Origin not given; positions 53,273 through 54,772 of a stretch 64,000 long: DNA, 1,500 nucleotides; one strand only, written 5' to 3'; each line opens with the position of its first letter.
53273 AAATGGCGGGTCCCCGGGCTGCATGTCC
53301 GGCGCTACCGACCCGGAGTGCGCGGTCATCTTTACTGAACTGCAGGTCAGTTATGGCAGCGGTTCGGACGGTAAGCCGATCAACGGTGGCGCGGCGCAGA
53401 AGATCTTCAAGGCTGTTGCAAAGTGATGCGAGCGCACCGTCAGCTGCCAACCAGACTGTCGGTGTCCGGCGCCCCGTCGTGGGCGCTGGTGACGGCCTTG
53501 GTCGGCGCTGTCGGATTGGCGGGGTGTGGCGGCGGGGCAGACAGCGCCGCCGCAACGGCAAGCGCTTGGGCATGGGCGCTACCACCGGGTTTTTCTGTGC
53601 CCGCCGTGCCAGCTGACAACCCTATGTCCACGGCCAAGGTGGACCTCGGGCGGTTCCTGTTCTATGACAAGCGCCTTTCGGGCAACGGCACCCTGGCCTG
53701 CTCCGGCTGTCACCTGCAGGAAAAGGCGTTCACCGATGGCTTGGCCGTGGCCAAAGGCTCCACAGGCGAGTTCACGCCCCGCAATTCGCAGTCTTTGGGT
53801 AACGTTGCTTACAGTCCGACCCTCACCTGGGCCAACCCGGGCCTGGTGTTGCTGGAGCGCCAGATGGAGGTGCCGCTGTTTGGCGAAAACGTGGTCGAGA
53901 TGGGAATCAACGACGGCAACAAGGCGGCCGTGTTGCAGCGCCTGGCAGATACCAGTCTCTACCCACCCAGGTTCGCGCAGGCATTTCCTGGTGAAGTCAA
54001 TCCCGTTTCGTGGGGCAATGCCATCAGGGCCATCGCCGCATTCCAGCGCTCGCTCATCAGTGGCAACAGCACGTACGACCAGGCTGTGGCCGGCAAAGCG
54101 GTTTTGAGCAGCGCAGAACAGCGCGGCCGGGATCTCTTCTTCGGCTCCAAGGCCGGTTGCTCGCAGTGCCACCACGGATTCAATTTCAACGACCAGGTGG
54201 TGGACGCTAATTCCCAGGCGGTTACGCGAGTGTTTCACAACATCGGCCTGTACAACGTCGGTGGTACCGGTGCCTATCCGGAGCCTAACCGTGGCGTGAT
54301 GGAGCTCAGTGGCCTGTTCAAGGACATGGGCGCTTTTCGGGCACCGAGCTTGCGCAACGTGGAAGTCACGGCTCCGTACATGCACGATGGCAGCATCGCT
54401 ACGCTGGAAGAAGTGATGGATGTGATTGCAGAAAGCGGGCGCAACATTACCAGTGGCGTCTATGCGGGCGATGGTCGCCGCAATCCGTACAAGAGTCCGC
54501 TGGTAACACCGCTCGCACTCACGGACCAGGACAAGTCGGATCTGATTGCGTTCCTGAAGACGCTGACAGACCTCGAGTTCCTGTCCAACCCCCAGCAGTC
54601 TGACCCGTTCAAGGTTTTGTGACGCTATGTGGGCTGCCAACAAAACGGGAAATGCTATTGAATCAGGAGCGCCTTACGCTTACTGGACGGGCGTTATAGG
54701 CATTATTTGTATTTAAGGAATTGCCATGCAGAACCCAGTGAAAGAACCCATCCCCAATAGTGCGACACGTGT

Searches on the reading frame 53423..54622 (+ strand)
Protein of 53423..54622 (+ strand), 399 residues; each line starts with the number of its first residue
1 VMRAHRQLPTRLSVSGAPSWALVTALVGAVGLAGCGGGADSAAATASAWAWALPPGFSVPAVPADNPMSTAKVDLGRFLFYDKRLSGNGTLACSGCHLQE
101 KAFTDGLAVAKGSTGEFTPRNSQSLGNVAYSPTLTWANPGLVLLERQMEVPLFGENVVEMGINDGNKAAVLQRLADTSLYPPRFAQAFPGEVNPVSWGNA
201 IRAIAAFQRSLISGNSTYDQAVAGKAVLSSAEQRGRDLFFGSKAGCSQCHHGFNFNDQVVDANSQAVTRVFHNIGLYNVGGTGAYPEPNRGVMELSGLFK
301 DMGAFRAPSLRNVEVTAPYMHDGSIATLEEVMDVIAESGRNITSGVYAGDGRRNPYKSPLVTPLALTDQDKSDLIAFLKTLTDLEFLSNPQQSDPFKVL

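Call 3: search_protein_families(library=pfam, proteins=[window:53423-54622:+], max_evalue=0.01)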
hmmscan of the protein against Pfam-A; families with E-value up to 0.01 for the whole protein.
window:53423-54622:+ (399 aa): 3 families
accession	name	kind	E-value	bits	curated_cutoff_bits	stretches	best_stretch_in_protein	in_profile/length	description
PF03150.19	CCP_MauG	-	1.3e-42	146.4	25.6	1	71-225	2-147/149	Di-haem cytochrome c peroxidase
PF21419.2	RoxA-like_Cyt-c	-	6.8e-06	26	26.7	1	305-333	2-30/39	RoxA-like, cytochrome c-like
PF00034.26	Cytochrom_C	-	0.0041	18.9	21.3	0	244-381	10-89/90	Cytochrome c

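Call 4: search_protein_families(library=ncbifam, proteins=[window:53423-54622:+], max_evalue=0.01)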
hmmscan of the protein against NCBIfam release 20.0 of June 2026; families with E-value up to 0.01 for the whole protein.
window:53423-54622:+ (399 aa): 8 families
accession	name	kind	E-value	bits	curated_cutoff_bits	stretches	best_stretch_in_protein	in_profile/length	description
TIGR04039.1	MXAN_0977_Heme2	hypoth_equivalog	1.9e-140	467.7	362.85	1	62-396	1-336/336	MbnH family di-heme enzyme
TIGR03791.1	TTQ_mauG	equivalog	1.8e-41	142.3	443.85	1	70-382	3-279/291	tryptophan tryptophylquinone biosynthesis enzyme MauG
TIGR03981.2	SAM_quin_mod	hypoth_equivalog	3.3e-28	98.7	340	2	200-381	232-411/411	His-Xaa-Ser system-associated MauG-like protein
NF052341.1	hydrazine_gamma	equivalog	2.6e-12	46.3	625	1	201-335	169-311/339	hydrazine synthase subunit gamma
NF052342.1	hydrazine_BC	exception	1.6e-07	29.9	1250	1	201-336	520-663/690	hydrazine synthase subunit beta-gamma fusion subunit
NF040606.1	CytoC_perox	subfamily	5.8e-06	25.8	150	1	305-332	426-453/524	di-heme-cytochrome C peroxidase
NF051462.1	RoxC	equivalog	0.00044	18.5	900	1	297-333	645-681/812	putative rubber dioxygenase RoxC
TIGR04484.1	thiosulf_SoxA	equivalog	0.0055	16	110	0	61-100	96-133/212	sulfur oxidation c-type cytochrome SoxA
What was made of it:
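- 50730..54622 (+): Adjacent copper gene cluster: DUF2946/CruR-like (50730-51164), PCuAC (51210-51776), DUF2946/CruR-like (51945-52355), MbnP (52428-53426) and MbnH (53423-54622). Pfam and NCBIfam (calls 3, 4).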
